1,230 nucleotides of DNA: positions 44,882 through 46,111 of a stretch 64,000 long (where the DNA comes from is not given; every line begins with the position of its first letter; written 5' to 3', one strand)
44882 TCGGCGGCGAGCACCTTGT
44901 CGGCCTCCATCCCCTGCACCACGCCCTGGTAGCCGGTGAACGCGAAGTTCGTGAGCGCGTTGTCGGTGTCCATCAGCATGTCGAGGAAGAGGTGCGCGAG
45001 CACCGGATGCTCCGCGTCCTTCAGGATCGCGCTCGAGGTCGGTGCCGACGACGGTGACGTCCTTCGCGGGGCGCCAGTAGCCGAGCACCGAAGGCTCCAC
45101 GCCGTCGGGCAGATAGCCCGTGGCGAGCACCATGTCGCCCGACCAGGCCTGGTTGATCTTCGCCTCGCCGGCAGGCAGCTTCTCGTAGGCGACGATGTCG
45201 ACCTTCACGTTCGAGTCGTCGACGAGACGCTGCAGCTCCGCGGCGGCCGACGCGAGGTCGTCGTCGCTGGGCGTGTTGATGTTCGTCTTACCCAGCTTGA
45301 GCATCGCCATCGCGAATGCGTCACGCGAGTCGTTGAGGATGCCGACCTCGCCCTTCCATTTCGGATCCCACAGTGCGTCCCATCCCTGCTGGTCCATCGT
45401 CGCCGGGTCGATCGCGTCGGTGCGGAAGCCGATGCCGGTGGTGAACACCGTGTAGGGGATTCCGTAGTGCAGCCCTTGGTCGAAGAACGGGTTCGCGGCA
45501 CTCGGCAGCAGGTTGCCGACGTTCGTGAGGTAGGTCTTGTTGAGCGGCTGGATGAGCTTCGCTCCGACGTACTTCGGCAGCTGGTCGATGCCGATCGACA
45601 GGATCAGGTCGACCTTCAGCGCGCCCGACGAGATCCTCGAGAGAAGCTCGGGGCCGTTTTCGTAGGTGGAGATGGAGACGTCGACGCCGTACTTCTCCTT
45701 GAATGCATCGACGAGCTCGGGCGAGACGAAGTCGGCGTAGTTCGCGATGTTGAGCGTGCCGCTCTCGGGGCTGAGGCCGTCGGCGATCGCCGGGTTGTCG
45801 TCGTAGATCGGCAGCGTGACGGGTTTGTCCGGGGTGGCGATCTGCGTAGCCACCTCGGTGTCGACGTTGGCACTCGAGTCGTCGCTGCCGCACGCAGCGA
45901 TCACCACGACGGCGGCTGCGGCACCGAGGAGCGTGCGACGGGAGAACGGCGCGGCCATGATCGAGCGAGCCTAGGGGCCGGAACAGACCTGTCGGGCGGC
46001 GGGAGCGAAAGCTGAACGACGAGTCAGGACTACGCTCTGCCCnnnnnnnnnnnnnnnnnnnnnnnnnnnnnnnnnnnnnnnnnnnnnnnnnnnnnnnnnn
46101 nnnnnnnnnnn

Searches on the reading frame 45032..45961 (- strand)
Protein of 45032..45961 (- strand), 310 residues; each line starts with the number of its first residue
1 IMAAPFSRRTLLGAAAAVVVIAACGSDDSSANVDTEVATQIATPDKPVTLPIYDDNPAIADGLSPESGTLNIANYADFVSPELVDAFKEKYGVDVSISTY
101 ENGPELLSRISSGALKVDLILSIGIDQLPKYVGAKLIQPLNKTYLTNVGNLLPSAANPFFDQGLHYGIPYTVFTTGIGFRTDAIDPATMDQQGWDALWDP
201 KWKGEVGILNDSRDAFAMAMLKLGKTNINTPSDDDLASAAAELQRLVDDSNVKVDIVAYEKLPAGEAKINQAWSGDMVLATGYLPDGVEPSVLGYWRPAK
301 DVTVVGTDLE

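Call 50: search_protein_families(library=pfam, proteins=[window:45032-45961:-], max_evalue=0.001)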
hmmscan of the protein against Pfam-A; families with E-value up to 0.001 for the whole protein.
window:45032-45961:- (310 aa): 3 families
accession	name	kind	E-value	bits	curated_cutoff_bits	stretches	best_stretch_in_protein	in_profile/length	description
PF13416.11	SBP_bac_8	-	8.2e-19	68.9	27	1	82-265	1-175/279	Bacterial extracellular solute-binding protein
PF13343.11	SBP_bac_6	-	4.1e-10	40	24.6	1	116-277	3-162/245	Bacterial extracellular solute-binding protein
PF13531.11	SBP_bac_11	-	4.8e-07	30.2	25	1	82-222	15-122/227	Bacterial extracellular solute-binding protein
